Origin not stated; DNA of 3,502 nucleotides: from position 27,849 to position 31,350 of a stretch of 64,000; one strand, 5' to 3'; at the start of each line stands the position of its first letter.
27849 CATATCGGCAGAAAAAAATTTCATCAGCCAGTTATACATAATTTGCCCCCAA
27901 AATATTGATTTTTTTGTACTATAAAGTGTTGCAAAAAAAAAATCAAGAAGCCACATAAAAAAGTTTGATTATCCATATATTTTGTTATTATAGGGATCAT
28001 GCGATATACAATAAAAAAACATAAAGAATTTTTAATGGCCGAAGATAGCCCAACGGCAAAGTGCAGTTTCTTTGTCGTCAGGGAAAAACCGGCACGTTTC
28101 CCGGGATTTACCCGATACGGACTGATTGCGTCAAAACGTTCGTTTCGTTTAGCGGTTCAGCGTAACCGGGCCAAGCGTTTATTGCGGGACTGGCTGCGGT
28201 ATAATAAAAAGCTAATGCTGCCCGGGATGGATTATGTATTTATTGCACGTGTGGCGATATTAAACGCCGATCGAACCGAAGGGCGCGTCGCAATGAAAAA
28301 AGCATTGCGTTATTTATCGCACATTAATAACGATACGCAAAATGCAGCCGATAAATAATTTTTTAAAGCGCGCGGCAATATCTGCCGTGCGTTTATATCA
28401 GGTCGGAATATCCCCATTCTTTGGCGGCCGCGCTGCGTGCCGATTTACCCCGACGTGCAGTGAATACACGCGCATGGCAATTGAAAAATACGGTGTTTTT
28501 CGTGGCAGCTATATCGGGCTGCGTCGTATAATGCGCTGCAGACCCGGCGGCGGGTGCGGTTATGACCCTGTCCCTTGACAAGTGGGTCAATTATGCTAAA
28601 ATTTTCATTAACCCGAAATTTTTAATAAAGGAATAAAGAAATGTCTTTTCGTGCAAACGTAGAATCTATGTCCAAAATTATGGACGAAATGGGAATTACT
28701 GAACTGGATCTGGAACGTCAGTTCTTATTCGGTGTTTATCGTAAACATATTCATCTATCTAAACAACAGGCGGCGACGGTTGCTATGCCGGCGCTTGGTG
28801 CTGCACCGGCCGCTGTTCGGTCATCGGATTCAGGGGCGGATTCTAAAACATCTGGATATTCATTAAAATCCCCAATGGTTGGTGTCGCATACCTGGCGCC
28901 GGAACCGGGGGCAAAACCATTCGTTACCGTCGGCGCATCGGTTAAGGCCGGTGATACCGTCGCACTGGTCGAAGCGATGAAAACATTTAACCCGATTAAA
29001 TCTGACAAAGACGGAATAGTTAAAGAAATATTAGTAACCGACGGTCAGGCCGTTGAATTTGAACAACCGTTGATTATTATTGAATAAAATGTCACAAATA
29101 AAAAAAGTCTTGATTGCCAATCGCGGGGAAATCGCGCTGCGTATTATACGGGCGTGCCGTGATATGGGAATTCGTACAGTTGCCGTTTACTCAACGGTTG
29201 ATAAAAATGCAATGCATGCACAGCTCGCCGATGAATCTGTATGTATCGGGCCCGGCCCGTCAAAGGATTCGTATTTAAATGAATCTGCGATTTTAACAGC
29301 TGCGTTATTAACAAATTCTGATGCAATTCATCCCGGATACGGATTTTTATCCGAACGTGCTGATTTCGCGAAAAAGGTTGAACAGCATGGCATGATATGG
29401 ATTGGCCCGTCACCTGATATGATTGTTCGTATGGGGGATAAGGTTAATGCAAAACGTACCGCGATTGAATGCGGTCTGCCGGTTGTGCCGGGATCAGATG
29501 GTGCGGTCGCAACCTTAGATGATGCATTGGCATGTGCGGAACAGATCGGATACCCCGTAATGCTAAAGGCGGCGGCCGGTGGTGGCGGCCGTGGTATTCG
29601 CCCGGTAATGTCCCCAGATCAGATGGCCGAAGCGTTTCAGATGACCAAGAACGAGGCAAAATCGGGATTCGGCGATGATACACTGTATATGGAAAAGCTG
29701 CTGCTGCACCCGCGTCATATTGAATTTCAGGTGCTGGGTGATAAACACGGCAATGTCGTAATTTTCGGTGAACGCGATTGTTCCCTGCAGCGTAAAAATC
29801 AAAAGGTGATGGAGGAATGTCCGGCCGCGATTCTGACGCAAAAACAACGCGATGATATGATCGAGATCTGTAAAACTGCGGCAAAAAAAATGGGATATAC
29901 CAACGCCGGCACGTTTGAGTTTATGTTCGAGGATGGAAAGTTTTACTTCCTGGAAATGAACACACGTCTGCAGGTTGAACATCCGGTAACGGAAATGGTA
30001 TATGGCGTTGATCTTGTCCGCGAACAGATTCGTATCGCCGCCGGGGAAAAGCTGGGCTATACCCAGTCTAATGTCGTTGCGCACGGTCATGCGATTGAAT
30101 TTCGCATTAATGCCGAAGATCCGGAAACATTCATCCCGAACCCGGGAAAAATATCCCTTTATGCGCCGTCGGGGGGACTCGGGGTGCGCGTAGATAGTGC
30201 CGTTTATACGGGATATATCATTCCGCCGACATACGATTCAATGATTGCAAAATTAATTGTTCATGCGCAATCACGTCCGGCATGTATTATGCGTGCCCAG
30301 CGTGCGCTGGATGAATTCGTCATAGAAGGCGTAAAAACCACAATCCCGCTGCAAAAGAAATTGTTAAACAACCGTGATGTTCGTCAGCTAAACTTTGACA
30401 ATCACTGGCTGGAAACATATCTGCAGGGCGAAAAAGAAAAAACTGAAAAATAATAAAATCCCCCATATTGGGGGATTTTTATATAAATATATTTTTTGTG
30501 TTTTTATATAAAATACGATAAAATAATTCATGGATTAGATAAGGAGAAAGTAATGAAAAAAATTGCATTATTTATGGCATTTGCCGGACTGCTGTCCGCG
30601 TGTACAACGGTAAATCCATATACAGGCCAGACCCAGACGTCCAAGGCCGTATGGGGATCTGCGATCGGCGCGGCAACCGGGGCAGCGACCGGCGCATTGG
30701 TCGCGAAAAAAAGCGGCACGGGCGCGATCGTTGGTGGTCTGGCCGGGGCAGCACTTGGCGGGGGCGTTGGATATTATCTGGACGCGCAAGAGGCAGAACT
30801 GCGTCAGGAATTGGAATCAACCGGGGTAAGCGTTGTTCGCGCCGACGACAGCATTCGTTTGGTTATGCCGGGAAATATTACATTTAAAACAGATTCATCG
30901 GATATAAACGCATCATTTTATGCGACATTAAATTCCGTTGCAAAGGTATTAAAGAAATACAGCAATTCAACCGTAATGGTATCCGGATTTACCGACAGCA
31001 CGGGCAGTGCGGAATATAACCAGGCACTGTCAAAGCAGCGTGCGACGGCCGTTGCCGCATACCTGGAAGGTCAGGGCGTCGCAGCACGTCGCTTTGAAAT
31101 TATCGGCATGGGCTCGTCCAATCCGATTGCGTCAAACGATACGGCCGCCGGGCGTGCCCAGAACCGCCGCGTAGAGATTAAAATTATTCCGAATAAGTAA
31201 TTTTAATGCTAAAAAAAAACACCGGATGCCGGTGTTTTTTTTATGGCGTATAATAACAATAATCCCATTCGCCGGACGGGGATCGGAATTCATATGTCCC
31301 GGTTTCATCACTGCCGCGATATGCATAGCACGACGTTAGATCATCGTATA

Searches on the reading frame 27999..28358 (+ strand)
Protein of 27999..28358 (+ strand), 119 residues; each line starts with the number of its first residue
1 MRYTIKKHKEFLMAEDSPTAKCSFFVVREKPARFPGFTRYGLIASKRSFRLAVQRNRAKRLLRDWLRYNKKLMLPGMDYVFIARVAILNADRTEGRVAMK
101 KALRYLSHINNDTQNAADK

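Call 18: search_protein_families(library=pfam, proteins=[window:27999-28358:+], max_evalue=0.001)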
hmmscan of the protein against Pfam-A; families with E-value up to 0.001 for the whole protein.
window:27999-28358:+ (119 aa): 1 family
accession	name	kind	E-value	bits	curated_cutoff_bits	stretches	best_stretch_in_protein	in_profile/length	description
PF00825.24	Ribonuclease_P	-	3.8e-17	62.7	22.3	1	3-105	5-107/109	Ribonuclease P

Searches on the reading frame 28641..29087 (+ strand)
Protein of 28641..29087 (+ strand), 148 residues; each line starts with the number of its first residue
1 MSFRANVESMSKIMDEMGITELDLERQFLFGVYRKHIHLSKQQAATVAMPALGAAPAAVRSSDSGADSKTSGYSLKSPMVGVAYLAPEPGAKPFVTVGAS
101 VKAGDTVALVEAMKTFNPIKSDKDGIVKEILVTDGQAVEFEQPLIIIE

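Call 18: search_protein_families(library=pfam, proteins=[window:28641-29087:+], max_evalue=0.001)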
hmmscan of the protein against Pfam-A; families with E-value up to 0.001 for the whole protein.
window:28641-29087:+ (148 aa): 2 families
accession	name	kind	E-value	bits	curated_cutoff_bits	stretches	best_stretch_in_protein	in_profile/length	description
PF00364.28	Biotin_lipoyl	-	3.9e-20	71.9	22.1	1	75-147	3-73/73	Biotin-requiring enzyme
PF13533.13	Biotin_lipoyl_2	-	3.5e-06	27.1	29.8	1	118-139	2-23/32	Biotin-lipoyl like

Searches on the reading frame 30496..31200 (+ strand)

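Call 18: search_protein_families(library=pfam, proteins=[window:30496-31200:+], max_evalue=0.001)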
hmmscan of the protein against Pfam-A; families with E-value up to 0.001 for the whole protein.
window:30496-31200:+ (234 aa): 4 families
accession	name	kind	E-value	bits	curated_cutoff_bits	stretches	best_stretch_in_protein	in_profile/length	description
PF00691.25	OmpA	-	4.4e-26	91.5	27.2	1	129-224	1-98/98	OmpA family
PF13488.11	Gly-zipper_Omp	-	3e-08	33.9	25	1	54-99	2-46/46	Glycine zipper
PF13441.11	Gly-zipper_YMGG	-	1.6e-06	28.2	28.9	1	50-94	2-45/45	YMGG-like Gly-zipper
PF05433.20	Rick_17kDa_Anti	-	0.0009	19.5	24.2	0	53-94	1-41/43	Glycine zipper 2TM domain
